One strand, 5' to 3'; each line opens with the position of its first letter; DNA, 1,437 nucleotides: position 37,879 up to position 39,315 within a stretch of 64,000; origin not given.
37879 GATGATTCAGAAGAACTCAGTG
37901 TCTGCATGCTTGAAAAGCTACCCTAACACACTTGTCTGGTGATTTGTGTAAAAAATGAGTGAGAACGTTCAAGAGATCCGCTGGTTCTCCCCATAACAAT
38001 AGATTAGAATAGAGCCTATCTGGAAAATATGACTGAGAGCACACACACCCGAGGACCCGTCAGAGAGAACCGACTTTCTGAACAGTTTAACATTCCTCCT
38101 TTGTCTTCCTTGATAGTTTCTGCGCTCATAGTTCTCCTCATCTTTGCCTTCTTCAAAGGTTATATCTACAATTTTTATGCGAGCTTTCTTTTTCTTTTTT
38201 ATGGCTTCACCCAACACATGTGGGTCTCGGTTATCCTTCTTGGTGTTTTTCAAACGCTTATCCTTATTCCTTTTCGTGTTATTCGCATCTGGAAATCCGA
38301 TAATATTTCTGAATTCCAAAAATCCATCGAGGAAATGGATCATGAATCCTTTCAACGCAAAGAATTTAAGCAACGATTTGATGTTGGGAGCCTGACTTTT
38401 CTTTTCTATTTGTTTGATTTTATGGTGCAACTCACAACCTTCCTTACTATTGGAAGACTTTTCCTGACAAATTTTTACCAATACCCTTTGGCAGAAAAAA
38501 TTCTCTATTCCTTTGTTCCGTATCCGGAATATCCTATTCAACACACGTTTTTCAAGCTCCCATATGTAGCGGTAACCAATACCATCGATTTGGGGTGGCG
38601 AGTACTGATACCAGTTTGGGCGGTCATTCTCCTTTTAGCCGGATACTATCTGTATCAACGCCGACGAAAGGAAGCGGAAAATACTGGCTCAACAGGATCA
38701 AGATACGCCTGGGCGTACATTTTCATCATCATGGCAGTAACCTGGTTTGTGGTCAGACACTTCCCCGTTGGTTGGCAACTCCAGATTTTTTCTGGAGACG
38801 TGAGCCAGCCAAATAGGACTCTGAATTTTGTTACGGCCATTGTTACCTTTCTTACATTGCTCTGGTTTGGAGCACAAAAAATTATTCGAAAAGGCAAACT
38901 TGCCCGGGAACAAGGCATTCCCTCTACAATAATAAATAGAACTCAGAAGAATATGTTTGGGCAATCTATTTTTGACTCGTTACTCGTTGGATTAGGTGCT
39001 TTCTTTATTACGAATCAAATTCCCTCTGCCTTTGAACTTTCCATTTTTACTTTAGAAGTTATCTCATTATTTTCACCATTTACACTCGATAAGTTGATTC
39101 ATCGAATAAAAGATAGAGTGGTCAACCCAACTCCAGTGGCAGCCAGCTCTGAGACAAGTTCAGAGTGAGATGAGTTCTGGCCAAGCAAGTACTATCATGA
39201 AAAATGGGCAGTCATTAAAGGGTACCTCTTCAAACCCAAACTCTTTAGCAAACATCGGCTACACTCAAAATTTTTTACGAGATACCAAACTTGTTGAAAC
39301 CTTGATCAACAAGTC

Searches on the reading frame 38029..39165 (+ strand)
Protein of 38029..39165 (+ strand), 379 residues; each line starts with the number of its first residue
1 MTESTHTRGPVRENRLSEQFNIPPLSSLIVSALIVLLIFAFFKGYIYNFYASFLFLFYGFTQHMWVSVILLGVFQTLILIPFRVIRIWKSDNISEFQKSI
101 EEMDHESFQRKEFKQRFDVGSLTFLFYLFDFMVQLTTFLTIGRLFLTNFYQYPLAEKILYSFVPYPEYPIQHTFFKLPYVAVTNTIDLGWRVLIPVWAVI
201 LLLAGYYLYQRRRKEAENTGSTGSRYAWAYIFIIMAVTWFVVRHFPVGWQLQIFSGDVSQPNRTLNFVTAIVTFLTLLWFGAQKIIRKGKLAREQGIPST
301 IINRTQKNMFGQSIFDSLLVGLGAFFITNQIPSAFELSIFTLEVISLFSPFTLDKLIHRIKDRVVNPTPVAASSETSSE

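Call 62: search_protein_families(library=pfam, proteins=[window:38029-39165:+], max_evalue=0.1)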
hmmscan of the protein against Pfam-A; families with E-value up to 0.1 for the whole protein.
window:38029-39165:+ (379 aa): 1 family
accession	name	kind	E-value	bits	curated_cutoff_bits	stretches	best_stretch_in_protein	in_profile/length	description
PF10348.14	DUF2427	-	0.049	13.9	23.8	1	220-283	11-71/105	Domain of unknown function (DUF2427)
